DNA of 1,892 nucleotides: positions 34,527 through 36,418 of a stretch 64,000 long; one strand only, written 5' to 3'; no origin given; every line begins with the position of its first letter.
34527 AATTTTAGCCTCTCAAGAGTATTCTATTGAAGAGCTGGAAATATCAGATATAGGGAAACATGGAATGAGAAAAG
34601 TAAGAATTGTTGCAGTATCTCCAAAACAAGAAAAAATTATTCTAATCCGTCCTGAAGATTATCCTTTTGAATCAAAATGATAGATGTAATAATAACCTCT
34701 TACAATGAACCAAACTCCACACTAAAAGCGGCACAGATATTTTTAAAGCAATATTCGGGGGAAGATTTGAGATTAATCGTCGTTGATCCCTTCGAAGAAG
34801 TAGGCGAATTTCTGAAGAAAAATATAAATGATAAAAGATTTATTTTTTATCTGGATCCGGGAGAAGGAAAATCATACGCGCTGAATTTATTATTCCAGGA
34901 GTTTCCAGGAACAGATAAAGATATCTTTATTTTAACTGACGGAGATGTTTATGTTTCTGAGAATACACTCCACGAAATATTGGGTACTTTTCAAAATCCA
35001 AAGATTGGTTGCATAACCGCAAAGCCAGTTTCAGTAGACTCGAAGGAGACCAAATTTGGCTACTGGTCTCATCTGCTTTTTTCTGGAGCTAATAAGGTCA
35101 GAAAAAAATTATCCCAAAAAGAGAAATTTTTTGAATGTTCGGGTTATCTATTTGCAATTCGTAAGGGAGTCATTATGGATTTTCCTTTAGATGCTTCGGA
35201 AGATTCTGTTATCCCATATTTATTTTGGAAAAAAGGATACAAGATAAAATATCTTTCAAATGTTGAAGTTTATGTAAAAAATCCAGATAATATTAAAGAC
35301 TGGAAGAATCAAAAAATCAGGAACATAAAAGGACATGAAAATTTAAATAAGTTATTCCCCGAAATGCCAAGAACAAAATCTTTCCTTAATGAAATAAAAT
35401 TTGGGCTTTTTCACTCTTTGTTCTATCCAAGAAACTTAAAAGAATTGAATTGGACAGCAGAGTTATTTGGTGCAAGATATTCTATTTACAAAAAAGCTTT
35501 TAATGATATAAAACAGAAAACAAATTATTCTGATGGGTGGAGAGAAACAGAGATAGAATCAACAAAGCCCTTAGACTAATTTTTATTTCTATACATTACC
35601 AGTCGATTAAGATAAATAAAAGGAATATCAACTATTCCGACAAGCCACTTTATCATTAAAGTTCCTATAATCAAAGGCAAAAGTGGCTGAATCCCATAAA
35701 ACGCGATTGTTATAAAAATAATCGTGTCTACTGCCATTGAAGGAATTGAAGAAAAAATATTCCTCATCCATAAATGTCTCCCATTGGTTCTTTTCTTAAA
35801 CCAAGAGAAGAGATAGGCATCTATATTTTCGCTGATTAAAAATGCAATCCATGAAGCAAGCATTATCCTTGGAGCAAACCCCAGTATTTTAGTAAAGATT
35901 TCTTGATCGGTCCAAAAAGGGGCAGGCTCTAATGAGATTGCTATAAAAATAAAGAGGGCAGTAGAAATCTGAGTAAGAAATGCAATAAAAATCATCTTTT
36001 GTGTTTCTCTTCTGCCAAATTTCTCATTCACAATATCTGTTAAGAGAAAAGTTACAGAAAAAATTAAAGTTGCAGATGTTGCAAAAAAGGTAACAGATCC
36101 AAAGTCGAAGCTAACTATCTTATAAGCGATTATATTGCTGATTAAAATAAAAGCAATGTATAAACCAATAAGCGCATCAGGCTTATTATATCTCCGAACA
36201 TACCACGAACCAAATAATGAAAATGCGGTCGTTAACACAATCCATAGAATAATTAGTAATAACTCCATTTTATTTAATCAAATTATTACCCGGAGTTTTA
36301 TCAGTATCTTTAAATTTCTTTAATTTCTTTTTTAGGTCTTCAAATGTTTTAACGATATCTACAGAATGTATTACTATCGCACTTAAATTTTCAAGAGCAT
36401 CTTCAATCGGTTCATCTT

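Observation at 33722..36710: QueC-like enzyme, YhhQ preQ0/preQ1-type transporter and a nucleoside deoxyribosyltransferase-like protein interleaved with glycosyltransferases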

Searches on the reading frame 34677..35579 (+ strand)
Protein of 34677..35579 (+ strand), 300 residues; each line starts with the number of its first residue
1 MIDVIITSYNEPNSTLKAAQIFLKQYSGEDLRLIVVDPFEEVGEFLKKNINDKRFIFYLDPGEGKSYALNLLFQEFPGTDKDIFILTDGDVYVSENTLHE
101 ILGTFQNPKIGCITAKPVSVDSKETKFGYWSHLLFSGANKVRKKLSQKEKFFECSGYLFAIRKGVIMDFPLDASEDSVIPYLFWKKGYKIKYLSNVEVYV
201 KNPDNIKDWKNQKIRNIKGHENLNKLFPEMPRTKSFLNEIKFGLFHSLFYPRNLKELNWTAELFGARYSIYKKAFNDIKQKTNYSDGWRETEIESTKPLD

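Call 3: search_protein_families(library=pfam, proteins=[window:34677-35579:+], max_evalue=0.01)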
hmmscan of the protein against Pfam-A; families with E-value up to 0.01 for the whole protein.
window:34677-35579:+ (300 aa): 4 families
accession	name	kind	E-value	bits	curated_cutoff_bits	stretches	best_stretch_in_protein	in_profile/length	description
PF00535.33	Glycos_transf_2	-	1.4e-11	45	23.3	1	4-166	2-164/168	Glycosyl transferase family 2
PF13641.12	Glyco_tranf_2_3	-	1.4e-10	42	27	1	4-218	5-229/230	Glycosyltransferase like family 2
PF13632.12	Glyco_trans_2_3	-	1.2e-06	29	27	1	84-221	2-144/198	Glycosyl transferase family group 2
PF13506.12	Glyco_transf_21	-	3.8e-06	26.9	21.7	1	63-142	13-88/174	Glycosyl transferase family 21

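Call 4: search_protein_families(library=ncbifam, proteins=[window:34677-35579:+], max_evalue=0.01)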
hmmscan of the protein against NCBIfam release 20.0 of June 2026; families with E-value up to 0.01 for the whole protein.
window:34677-35579:+ (300 aa): 4 families
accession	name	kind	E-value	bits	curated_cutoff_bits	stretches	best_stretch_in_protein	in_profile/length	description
TIGR03937.1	PgaC_IcaA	equivalog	8.2e-08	31.6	422.3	1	2-232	47-283/407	poly-beta-1,6-N-acetyl-D-glucosamine synthase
TIGR03111.1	glyc2_xrt_Gpos1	hypoth_equivalog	3.9e-05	22.6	363.95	1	2-252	51-323/439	TIGR03111 family XrtG-associated glycosyltransferase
TIGR04242.1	nodulat_NodC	equivalog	0.00011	21.3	550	1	2-123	50-174/395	chitooligosaccharide synthase NodC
TIGR03472.1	HpnI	equivalog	0.00052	19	310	1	72-115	118-161/373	bacteriohopanetetrol glucosamine biosynthesis glycosyltransferase HpnI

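Call 63: search_protein_families(library=padloc, proteins=[window:34677-35579:+], max_evalue=0.01)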
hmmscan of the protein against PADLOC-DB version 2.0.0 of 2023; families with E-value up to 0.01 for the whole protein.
window:34677-35579:+ (300 aa): 0 families

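Call 64: search_solved_structures(query=window:34677-35579:+, max_evalue=0.01)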
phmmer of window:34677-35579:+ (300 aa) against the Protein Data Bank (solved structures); distinct sequences matched with E-value up to 0.01: 0.

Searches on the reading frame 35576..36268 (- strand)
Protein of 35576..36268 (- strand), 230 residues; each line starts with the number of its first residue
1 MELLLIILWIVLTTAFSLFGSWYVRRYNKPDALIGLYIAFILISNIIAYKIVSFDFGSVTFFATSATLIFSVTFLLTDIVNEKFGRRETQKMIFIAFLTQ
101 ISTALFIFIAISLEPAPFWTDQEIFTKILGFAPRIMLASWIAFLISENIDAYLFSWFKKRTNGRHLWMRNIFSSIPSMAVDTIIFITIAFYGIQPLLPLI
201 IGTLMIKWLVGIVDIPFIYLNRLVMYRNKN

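Call 3: search_protein_families(library=pfam, proteins=[window:35576-36268:-], max_evalue=0.01)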
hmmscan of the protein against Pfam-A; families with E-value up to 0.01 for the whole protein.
window:35576-36268:- (230 aa): 1 family
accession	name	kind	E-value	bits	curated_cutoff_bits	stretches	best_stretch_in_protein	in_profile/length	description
PF02592.20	Vut_1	-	4.7e-48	163.8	27.2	1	65-220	2-151/152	Putative vitamin uptake transporter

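Call 4: search_protein_families(library=ncbifam, proteins=[window:35576-36268:-], max_evalue=0.01)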
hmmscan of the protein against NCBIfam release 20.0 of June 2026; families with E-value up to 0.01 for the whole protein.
window:35576-36268:- (230 aa): 2 families
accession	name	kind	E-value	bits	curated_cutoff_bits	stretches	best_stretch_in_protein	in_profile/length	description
TIGR00697.1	TIGR00697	equivalog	1.2e-42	146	50.95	1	37-226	9-199/201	queuosine precursor transporter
NF008406.0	PRK11212.1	equivalog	2.3e-11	43.7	252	1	30-192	10-165/221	7-cyano-7-deazaguanine/7-aminomethyl-7-deazaguanine transporter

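Call 32: find_homologous_proteins(query=window:35576-36268:-, max_evalue=1e-10)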
Query window:35576-36268:- (230 aa): 861 proteins with E <= 1e-10 among 1435 candidates; the best 120 are listed.
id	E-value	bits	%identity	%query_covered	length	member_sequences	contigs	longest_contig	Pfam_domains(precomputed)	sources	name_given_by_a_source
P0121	4.0e-141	487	100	100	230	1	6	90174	PF02592.21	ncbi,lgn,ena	-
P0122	2.2e-121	422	84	93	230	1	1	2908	PF02592.21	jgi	jgi:queuosine precursor transporter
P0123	9.8e-120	417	81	100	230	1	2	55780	PF02592.21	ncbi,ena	ncbi:MAG: queuosine precursor transporter [Nanoarchaeota archaeon]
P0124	5.0e-119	415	84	100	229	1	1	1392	PF02592.21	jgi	jgi:hypothetical protein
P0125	1.6e-118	413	81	99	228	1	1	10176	PF02592.21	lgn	-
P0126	3.6e-118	412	80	99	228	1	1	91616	PF02592.21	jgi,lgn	jgi:uncharacterized integral membrane protein (TIGR00697 family)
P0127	8.1e-118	411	80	93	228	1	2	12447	PF02592.21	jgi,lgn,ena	-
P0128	1.3e-117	410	82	100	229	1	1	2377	PF02592.21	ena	-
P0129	6.5e-117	408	79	100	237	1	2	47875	PF02592.21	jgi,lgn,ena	-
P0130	4.6e-116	405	81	93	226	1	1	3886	PF02592.21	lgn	-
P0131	4.7e-116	405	80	94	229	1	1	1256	PF02592.21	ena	-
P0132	5.9e-116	404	78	100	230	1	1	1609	PF02592.21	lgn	-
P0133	6.1e-116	404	77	99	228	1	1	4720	PF02592.21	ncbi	ncbi:MAG: queuosine precursor transporter [Nanoarchaeota archaeon]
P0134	6.6e-116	404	80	99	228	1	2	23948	PF02592.21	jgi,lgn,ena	-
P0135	1.0e-115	404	81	93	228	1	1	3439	PF02592.21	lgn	-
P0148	9.7e-114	397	78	100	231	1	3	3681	PF02592.21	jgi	jgi:uncharacterized integral membrane protein (TIGR00697 family)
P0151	1.4e-113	397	78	98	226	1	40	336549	PF02592.21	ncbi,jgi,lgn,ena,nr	ncbi:queuosine precursor transporter [Candidatus Pacearchaeota archaeon]|nr:queuosine precursor tran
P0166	9.5e-112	391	75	99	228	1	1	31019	PF02592.21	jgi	jgi:uncharacterized integral membrane protein (TIGR00697 family)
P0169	2.6e-111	389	78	92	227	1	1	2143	PF02592.21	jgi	jgi:uncharacterized integral membrane protein (TIGR00697 family)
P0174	8.9e-111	388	74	98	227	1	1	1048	PF02592.21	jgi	jgi:uncharacterized integral membrane protein (TIGR00697 family)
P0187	1.8e-109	383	74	100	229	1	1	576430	PF02592.21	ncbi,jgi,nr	ncbi:VUT family protein [Candidatus Woesearchaeota archaeon]|nr:MAG: VUT family protein [Candidatus 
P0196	8.1e-109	381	73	99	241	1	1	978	PF02592.21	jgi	jgi:uncharacterized integral membrane protein (TIGR00697 family)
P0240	5.0e-105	369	70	98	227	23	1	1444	PF02592.21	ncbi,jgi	jgi:uncharacterized integral membrane protein (TIGR00697 family)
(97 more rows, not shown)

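Call 33: find_encoding_contigs(protein=P0121, flank=3000, max_places=3)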
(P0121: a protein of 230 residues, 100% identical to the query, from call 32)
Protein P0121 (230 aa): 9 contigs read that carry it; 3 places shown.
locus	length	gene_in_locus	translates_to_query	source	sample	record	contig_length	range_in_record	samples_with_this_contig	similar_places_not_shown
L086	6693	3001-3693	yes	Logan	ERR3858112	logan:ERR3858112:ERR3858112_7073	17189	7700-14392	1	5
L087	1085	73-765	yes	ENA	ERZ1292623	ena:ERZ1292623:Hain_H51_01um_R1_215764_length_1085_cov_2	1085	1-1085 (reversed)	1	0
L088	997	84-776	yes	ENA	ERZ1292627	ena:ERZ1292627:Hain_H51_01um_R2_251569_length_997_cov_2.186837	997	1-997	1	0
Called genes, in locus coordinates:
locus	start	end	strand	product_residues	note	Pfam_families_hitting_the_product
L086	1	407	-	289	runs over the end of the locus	PF05116:S6PP (weak), PF08282:Hydrolase_3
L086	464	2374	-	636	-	PF01075:Glyco_transf_9, PF01467:CTP_transf_like, PF00293:NUDIX, PF14815:NUDIX_4 (weak)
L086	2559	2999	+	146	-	PF05014:Nuc_deoxyrib_tr, PF15891:Nuc_deoxyri_tr2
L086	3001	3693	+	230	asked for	PF02592:Vut_1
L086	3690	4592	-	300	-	PF00535:Glycos_transf_2, PF13641:Glyco_tranf_2_3, PF13632:Glyco_trans_2_3 (weak)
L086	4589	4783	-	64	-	PF21485:IF5A-like_N (weak)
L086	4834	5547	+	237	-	PF06508:QueC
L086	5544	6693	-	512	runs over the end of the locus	PF02310:B12-binding, PF19864:Radical_SAM_N2 (weak), PF04055:Radical_SAM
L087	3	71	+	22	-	?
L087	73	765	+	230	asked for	PF02592:Vut_1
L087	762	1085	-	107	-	?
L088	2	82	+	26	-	?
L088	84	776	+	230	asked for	PF02592:Vut_1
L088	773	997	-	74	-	?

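Call 34: find_encoding_contigs(protein=P0187, flank=8000, max_places=2)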
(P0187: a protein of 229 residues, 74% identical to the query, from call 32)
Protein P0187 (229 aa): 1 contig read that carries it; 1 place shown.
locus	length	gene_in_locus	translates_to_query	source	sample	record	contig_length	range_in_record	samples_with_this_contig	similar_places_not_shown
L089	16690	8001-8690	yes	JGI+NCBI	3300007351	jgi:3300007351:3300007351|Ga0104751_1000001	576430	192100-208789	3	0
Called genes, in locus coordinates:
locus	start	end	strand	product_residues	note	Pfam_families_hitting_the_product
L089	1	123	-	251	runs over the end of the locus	-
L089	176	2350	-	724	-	-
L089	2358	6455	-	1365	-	-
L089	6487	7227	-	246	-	PF01978:TrmB, PF08221:HTH_9 (weak)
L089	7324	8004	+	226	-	PF02475:TRM5-TYW2_MTfase, PF05175:MTS, PF13489:Methyltransf_23 (weak), PF01170:UPF0020 (weak), PF06325:PrmA, PF09445:Methyltransf_15 (weak), PF13847:Methyltransf_31, PF13649:Methyltransf_25, +1 more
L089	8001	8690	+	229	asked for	PF02592:Vut_1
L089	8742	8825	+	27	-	-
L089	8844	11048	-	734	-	PF00133:tRNA-synt_1, PF09334:tRNA-synt_1g, PF19303:Anticodon_3, PF01588:tRNA_bind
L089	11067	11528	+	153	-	PF08570:DUF1761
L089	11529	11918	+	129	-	PF08327:AHSA1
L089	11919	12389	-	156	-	-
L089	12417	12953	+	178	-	PF05401:NodS (weak), PF03602:Cons_hypoth95, PF05175:MTS, PF06325:PrmA, PF13489:Methyltransf_23, PF13847:Methyltransf_31, PF08241:Methyltransf_11, PF13649:Methyltransf_25, +4 more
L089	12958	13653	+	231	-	-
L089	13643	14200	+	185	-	-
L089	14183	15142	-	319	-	-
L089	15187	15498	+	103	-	PF01035:DNA_binding_1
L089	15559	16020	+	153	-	PF00383:dCMP_cyt_deam_1, PF14437:MafB19-deam (weak)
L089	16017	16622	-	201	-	PF01862:PvlArgDC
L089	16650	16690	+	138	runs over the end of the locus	PF01230:HIT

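Call 35: find_encoding_contigs(protein=P0151, flank=8000, max_places=2)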
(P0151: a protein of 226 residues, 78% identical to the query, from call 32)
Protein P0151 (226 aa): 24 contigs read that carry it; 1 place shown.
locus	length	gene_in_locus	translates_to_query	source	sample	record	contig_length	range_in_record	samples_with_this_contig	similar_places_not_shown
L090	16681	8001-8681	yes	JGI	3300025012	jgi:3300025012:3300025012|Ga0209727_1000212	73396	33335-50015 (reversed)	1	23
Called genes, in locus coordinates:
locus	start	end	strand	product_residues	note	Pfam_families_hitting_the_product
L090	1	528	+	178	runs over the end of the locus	PF01936:NYN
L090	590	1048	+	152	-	-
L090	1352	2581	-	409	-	-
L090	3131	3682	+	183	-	PF01936:NYN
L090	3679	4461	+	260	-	PF01261:AP_endonuc_2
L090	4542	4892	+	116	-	-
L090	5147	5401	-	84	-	-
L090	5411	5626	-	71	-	PF24434:DUF7557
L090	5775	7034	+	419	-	PF11614:FixG_C (faint)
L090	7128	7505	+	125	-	-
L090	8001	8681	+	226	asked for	PF02592:Vut_1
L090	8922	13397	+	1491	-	PF02463:SMC_N, PF13175:AAA_15 (weak), PF13476:AAA_23, PF14890:Intein_splicing, PF14528:LAGLIDADG_3, PF02463:SMC_N, PF13304:AAA_21 (weak)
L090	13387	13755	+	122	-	-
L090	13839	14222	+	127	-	PF24709:DUF7670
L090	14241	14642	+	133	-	-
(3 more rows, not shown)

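Call 63: search_protein_families(library=padloc, proteins=[window:35576-36268:-], max_evalue=0.01)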
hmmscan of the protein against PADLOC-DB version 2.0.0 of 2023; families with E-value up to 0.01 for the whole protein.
window:35576-36268:- (230 aa): 0 families
